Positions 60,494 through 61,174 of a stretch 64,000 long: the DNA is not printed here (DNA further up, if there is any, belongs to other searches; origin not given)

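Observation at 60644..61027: Small 2H phosphoesterase (two HxT/S motifs): candidate Acb1-like cyclic-oligonucleotide-degrading anti-defence enzyme or RNA-repair LigT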

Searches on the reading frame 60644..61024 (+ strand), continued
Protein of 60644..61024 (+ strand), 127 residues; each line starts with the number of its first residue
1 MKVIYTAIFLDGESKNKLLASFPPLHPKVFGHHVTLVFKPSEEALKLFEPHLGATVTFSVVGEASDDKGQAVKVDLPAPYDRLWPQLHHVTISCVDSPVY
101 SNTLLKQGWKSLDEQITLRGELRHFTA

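Call 29: search_solved_structures(query=A2, max_evalue=10, show_alignments=4)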
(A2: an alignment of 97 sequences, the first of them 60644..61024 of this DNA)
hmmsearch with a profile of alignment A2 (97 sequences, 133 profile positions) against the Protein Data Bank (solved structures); distinct sequences matched with E-value up to 10: 21.
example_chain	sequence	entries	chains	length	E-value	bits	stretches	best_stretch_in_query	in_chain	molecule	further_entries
7a26_AAA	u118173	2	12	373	0.28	14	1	88-130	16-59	SmhA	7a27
9nvv_b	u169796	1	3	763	0.36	13.7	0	92-122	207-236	HIV envelope gp120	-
6mje_A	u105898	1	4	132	0.62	12.9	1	29-71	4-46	Monopolin complex subunit CSM1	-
9szc_F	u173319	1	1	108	0.74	12.7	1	46-124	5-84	Tail terminator protein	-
6tzo_A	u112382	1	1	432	0.93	12.3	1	82-114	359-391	tRNA ligase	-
6u00_A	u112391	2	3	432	0.94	12.3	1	82-114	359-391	tRNA ligase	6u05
4wdb_A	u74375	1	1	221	0.98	12.3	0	87-102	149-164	2',3'-cyclic-nucleotide 3'-phosphodiesterase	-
4lcv_A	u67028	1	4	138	1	12.2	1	83-108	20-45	Double C2-like domain-containing protein beta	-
2ilx_A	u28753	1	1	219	1.1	12.1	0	87-102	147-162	2',3'-cyclic-nucleotide 3'-phosphodiesterase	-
7qzs_A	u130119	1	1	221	1.2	12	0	87-102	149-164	2',3'-cyclic-nucleotide 3'-phosphodiesterase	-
9etl_A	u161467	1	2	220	1.3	11.9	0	87-102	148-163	2',3'-cyclic-nucleotide 3'-phosphodiesterase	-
9ert_A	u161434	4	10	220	1.3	11.9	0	87-102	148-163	2',3'-cyclic-nucleotide 3'-phosphodiesterase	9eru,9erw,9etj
4wcc_A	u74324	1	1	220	1.3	11.9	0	87-102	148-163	2',3'-cyclic-nucleotide 3'-phosphodiesterase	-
2xmi_A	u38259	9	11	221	1.3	11.9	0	87-102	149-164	2', 3'-CYCLIC-NUCLEOTIDE 3'-PHOSPHODIESTERASE | 2', 3'-CYCLIC NUCLEOTIDE 3'-PHOSPHODIESTERASE | 2,3-CYCLIC NUCLEOTIDE 3'-PHOSPHODIESTERASE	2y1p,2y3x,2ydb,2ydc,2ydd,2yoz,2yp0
4wda_A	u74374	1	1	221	1.4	11.8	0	87-102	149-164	2',3'-cyclic-nucleotide 3'-phosphodiesterase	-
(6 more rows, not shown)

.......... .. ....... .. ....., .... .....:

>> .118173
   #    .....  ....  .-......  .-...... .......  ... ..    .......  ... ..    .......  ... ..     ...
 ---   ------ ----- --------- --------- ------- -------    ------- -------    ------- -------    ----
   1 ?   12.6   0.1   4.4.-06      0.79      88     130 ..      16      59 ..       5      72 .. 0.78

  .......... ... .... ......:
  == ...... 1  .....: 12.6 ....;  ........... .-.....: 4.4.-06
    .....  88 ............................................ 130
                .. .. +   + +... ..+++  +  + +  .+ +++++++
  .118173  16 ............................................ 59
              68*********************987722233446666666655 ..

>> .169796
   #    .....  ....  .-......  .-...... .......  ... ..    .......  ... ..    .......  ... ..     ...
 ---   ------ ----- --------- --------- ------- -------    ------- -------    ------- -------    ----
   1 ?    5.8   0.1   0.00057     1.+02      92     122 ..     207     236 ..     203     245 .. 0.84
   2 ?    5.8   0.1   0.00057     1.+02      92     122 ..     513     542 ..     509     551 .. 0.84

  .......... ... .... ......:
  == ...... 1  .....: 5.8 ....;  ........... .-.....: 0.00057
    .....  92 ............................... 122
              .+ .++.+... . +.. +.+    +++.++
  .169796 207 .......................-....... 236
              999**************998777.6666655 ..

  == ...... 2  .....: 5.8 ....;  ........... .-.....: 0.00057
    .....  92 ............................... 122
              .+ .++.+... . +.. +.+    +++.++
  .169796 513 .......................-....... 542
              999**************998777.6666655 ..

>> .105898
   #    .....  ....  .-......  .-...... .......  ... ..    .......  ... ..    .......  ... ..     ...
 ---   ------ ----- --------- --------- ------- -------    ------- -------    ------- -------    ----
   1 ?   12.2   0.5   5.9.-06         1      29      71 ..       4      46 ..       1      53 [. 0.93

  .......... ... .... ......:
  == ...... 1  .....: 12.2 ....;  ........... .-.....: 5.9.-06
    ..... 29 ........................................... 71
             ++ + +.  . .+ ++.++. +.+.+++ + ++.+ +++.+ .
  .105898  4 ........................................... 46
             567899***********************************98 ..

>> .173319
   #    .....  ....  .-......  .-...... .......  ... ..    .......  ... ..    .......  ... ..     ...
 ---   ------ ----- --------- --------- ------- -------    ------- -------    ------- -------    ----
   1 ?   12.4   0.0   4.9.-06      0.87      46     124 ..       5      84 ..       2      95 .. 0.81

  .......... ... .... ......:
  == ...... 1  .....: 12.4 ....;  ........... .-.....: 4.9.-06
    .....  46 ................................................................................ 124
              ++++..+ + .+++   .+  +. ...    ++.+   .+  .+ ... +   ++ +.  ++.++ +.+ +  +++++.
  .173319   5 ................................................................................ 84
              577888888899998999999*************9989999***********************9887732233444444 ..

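Call 30: search_protein_families(library=pfam, alignment_id=A2, max_evalue=0.01)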
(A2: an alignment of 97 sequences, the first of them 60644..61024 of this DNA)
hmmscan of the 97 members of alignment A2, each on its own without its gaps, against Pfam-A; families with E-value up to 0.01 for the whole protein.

A. member 1, window:60644-61024:+ (127 aa): 1 family
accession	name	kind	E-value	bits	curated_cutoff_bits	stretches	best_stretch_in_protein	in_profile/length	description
PF13669.12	Glyoxalase_4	-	0.0015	19.2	27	1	32-118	1-100/109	Glyoxalase/Bleomycin resistance protein/Dioxygenase superfamily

B. families by the number of members that match (of 97 scanned): 6 families
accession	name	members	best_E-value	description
PF08302.16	tRNA_lig_CPD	68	3.6e-12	Fungal tRNA ligase phosphodiesterase domain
PF02834.22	LigT_PEase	4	0.0031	LigT like Phosphoesterase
PF13669.12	Glyoxalase_4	1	0.0015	Glyoxalase/Bleomycin resistance protein/Dioxygenase superfamily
PF20123.4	DUF6513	1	0.0027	Family of unknown function (DUF6513)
PF13563.12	2_5_RNA_ligase2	1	0.007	2'-5' RNA ligase superfamily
PF25344.1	PH_LRR1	1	0.0077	LRR1 pleckstrin homology domain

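Call 32: find_encoding_contigs(protein=P0009, flank=10000, max_places=3)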
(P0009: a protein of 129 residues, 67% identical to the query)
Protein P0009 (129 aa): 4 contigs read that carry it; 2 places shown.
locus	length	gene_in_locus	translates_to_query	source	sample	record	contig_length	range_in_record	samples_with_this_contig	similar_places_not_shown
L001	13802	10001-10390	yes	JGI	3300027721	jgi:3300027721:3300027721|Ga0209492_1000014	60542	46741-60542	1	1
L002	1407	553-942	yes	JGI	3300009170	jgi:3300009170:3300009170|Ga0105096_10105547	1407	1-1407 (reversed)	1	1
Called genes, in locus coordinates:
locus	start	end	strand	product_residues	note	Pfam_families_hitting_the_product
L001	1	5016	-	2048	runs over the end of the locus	-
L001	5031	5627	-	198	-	-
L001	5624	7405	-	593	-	PF13385:Laminin_G_3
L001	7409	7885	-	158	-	-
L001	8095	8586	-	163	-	PF13539:Peptidase_M15_4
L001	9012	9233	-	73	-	-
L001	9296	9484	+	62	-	-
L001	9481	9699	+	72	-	-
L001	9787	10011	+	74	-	-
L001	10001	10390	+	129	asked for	-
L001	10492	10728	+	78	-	-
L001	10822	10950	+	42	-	-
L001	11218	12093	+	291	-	-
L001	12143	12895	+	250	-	-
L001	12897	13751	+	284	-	-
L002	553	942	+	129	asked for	-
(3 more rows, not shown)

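Call 52: get_annotated_region(hit=H1, flank=6000)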
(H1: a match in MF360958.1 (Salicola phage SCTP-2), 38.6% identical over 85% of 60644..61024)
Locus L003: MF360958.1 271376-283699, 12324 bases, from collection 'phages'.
description: Salicola phage SCTP-2, complete genome.
organism: Salicola phage SCTP-2 (NCBI taxid 2015814)
taxonomy: Viruses; Duplodnaviria; Heunggongvirae; Uroviricota; Caudoviricetes
host: Salicola sp. PV4; source: solar saltern; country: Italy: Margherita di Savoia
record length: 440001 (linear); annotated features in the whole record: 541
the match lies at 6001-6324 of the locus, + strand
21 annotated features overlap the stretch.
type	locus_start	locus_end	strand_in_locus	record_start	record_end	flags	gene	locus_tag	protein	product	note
CDS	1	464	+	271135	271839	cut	287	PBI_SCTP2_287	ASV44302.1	hypothetical protein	-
CDS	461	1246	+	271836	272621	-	288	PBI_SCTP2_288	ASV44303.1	hypothetical protein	-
CDS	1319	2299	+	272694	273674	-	289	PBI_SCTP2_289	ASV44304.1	hypothetical protein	-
CDS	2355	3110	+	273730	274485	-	290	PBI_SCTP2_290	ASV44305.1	hypothetical protein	-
CDS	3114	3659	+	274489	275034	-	291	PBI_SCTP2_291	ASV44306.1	hypothetical protein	-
CDS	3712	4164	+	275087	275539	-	292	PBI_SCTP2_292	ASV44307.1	hypothetical protein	-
CDS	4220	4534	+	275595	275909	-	293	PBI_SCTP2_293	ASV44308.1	hypothetical protein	-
CDS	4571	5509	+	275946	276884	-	294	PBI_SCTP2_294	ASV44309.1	clamp loader subunit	clamp loader subunit (T4gp44 homologue)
CDS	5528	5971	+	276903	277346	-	295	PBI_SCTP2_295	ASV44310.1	hypothetical protein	-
CDS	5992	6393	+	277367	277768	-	296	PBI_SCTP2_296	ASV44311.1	hypothetical protein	-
CDS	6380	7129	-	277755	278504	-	297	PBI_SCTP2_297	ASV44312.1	hypothetical protein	-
CDS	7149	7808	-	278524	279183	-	298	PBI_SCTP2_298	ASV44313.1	hypothetical protein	-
CDS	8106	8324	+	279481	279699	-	299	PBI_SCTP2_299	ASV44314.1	hypothetical protein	-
CDS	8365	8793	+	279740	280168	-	300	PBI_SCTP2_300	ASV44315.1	hypothetical protein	-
CDS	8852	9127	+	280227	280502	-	301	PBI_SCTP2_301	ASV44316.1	hypothetical protein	-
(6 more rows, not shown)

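Call 54: find_encoding_contigs(protein=P0002, flank=10000, max_places=2)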
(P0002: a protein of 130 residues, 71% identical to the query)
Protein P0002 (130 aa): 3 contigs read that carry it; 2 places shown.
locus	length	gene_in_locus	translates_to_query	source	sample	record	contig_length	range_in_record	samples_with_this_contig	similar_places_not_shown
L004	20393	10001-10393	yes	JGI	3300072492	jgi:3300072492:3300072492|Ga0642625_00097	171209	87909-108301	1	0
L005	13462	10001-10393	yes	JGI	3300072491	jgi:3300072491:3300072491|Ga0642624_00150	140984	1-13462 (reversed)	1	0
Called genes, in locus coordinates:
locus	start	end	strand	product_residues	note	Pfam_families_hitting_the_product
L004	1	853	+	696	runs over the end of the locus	PF13589:HATPase_c_3 (faint)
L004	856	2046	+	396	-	PF26926:Phage_T4_rIIB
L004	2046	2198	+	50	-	-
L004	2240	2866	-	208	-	-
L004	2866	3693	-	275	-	PF13385:Laminin_G_3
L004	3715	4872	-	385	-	-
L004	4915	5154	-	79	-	-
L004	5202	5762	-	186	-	-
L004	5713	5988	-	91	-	-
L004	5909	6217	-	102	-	-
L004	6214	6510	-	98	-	-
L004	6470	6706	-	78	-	-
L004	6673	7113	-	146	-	-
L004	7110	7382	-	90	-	-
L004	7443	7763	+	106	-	-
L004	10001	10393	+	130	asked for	-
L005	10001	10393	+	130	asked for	-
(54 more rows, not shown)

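Call 58: fold_search(model_id=the predicted structure, library=viral)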
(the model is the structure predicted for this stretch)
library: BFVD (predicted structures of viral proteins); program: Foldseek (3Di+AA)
matches with E <= 10: 516; with E <= 0.001: 8
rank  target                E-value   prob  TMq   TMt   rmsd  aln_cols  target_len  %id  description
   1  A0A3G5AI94            1.5e-05  1.00  0.72  0.34   3.5       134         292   17  Uncharacterized protein [Sylvanvirus sp.]
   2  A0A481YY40            2.9e-05  1.00  0.67  0.13   3.6       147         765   18  RNA ligase [Marseillevirus LCMAC202]
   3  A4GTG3                3.5e-05  1.00  0.69  0.09   5.9       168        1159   17  Envelope polyprotein [Walleye dermal sarcoma virus]
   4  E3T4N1                3.7e-05  1.00  0.65  0.14   4.4       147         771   21  Uncharacterized protein [Cafeteria roenbergensis virus (strain BV-PW1)]
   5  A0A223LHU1            6.2e-05  1.00  0.57  0.52   7.1       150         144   13  Anti-CBASS protein Acb1 [Erwinia phage vB_EamM_RisingSun]
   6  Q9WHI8                6.9e-05  1.00  0.74  0.09   3.9       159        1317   18  Envelope polyprotein [Walleye epidermal hyperplasia virus 1]
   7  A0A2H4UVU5            2.2e-04  1.00  0.59  0.40  10.1       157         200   14  Uncharacterized protein [Bodo saltans virus]
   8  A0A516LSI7            3.9e-04  1.00  0.62  0.53   4.9       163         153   15  (no name in the UniProt tables at hand)
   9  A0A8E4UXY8            1.8e-03  1.00  0.48  0.41   8.1       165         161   10  2'-5' RNA ligase superfamily protein [Maribacter phage Colly_1]
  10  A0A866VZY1            3.9e-03  1.00  0.47  0.26   7.6       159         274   13  ORF2 protein [Lucheng Rn rat coronavirus]
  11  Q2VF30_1              4.6e-03  1.00  0.62  0.09   6.1       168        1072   14  (no name in the UniProt tables at hand)
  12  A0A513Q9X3            4.9e-03  1.00  0.52  0.06   6.4       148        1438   16  Polyprotein 1a (Fragment) [Porcine torovirus]
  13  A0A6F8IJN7            8.8e-03  0.96  0.44  0.25   8.4       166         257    8  ORF4b [Bat coronavirus HKU5]
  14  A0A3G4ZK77            9.8e-03  0.95  0.45  0.36   8.8       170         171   14  Uncharacterized protein [Terrestrivirus sp.]
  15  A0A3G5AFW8            1.1e-02  0.99  0.49  0.10   6.4       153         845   12  Endonuclease/exonuclease/phosphatase family [Hyperionvirus sp.]
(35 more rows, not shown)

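Call 69: search_protein_families(library=pfam, proteins=[P0123, P0130, P0132, P0141, P0160, P0163, P0164, P0168, P0087, P0047], max_evalue=0.001)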
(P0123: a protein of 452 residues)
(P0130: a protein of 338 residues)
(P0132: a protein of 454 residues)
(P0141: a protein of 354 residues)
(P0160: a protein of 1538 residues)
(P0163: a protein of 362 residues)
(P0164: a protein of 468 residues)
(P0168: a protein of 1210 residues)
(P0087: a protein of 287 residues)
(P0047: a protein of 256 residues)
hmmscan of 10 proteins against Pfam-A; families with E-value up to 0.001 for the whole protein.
P0123 (452 aa): 1 family
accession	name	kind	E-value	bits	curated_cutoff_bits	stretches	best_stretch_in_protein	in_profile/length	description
PF09511.15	RNA_lig_T4_1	-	6.9e-38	131.2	28.3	1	50-258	1-222/227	RNA ligase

P0130 (338 aa): 2 families
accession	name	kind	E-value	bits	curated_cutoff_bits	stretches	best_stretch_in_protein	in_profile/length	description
PF10307.15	HAD_SAK_1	-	8.5e-19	68.6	25.6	1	55-194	25-170/203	HAD domain family 1 in Swiss Army Knife RNA repair proteins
PF08302.16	tRNA_lig_CPD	-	6.5e-05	23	23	1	295-319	194-219/250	Fungal tRNA ligase phosphodiesterase domain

P0132 (454 aa): 1 family
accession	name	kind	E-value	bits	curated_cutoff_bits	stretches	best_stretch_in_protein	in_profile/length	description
PF08302.16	tRNA_lig_CPD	-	2e-06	27.9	23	1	49-107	160-219/250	Fungal tRNA ligase phosphodiesterase domain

P0141 (354 aa): 1 family
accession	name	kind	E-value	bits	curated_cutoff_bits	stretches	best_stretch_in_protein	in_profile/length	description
PF08302.16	tRNA_lig_CPD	-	2.6e-06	27.5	23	1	252-292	175-219/250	Fungal tRNA ligase phosphodiesterase domain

P0160 (1538 aa): 10 families
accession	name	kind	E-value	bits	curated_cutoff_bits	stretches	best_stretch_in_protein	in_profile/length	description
PF10469.15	AKAP7_NLS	-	9e-35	120.9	24.4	1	319-506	1-206/208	AKAP7 2'5' RNA ligase-like domain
PF04457.17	MJ1316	-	5.4e-24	85.1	26.3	1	174-247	1-75/75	MJ1316 RNA cyclic group end recognition domain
PF13671.12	AAA_33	-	8.9e-13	49.2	27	1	557-686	1-139/143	AAA domain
PF05773.27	RWD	-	2e-12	47.7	22.8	1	5-93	4-109/112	RWD domain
PF10307.15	HAD_SAK_1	-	7.3e-12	45.9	25.6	1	951-1037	70-163/203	HAD domain family 1 in Swiss Army Knife RNA repair proteins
PF13563.12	2_5_RNA_ligase2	-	1.4e-10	41.8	27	1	339-458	5-121/152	2'-5' RNA ligase superfamily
PF01424.28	R3H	-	1.2e-09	38.5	26.8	1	1481-1536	8-60/60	R3H domain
PF08302.16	tRNA_lig_CPD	-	1.4e-09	38.3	23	1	771-834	161-225/250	Fungal tRNA ligase phosphodiesterase domain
PF02834.22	LigT_PEase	-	2.1e-06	28.3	23.3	0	332-405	7-84/87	LigT like Phosphoesterase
PF08433.16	KTI12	-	4.4e-06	26.8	22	1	558-687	4-137/271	Chromatin associated protein KTI12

P0163 (362 aa): 1 family
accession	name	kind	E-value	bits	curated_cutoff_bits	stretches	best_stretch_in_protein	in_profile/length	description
PF08302.16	tRNA_lig_CPD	-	0.00018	21.5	23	0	73-126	167-222/250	Fungal tRNA ligase phosphodiesterase domain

P0164 (468 aa): 1 family
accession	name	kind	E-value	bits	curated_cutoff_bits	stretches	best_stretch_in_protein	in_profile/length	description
PF09511.15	RNA_lig_T4_1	-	5.8e-36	124.9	28.3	1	62-272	2-227/227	RNA ligase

P0168 (1210 aa): 4 families
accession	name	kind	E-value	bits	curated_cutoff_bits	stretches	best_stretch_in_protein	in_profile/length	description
PF01743.26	PolyA_pol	-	6.1e-20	72.3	23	1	62-217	1-122/126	Poly A polymerase head domain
PF08302.16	tRNA_lig_CPD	-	5.5e-06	26.5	23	1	528-555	191-219/250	Fungal tRNA ligase phosphodiesterase domain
PF12627.12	PolyA_pol_RNAbd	-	0.00011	22.4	22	1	263-317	3-56/64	Probable RNA and SrmB- binding site of polymerase A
PF11019.14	DUF2608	-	0.00054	20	22.6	0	787-827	158-201/244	Protein of unknown function (DUF2608)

P0087 (287 aa): 1 family
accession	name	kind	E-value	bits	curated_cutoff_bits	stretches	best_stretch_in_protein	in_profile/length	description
PF08302.16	tRNA_lig_CPD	-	1.1e-05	25.5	23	1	70-109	178-219/250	Fungal tRNA ligase phosphodiesterase domain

P0047 (256 aa): 2 families
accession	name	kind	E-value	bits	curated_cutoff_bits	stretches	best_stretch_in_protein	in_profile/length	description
PF10307.15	HAD_SAK_1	-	2.1e-12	47.7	25.6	1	2-100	65-170/203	HAD domain family 1 in Swiss Army Knife RNA repair proteins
PF08302.16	tRNA_lig_CPD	-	4.4e-05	23.5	23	1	188-237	174-225/250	Fungal tRNA ligase phosphodiesterase domain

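Call 72: get_annotated_region(hit=H2, flank=6000)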
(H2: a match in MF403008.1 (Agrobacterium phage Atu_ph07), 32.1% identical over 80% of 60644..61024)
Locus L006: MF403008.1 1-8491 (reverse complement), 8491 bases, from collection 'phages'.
description: Agrobacterium phage Atu_ph07, complete genome.
organism: Agrobacterium phage Atu_ph07 (NCBI taxid 2024264)
taxonomy: Viruses; Duplodnaviria; Heunggongvirae; Uroviricota; Caudoviricetes; Polybotosvirus; Polybotosvirus Atuph07
host: Agrobacterium tumefaciens C58; source: -; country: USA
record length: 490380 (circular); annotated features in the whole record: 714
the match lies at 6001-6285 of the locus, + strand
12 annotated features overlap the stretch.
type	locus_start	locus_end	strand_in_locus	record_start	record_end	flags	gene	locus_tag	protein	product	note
CDS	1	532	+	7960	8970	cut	-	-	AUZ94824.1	hypothetical protein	-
CDS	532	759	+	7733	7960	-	-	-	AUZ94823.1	hypothetical protein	-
CDS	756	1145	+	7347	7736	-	-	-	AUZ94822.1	hypothetical protein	-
CDS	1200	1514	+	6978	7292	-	-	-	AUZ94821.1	hypothetical protein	-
CDS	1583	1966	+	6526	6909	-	-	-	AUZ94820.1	hypothetical protein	-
CDS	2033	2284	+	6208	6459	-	-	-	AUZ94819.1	hypothetical protein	-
CDS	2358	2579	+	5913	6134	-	-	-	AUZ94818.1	hypothetical protein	-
CDS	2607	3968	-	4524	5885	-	-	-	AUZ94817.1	topoisomerase IV subunit A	-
CDS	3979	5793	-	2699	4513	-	-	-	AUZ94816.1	DNA topoisomerase large subunit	-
CDS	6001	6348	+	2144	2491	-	-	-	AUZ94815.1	hypothetical protein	-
CDS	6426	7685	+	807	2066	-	-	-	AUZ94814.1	ATP-dependent Clp protease ATP-binding subunit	-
CDS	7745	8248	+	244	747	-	-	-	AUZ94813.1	translation initiation factor 3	-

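Call 74: find_encoding_contigs(protein=P0004, flank=10000, max_places=1)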
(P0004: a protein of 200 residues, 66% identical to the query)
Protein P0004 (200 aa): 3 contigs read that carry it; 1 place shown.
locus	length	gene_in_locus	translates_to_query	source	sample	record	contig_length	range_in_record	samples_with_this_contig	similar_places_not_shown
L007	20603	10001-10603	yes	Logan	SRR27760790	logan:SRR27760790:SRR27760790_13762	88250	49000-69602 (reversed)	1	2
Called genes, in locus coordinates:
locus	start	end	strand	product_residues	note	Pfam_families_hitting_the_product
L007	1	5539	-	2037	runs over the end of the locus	-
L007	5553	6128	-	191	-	-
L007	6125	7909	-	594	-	PF13385:Laminin_G_3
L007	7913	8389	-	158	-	-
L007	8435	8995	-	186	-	-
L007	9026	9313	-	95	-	-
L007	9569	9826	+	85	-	-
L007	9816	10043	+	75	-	-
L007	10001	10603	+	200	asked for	-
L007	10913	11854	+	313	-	-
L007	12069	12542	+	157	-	PF13671:AAA_33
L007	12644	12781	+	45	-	-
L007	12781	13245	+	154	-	-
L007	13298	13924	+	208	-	-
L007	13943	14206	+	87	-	-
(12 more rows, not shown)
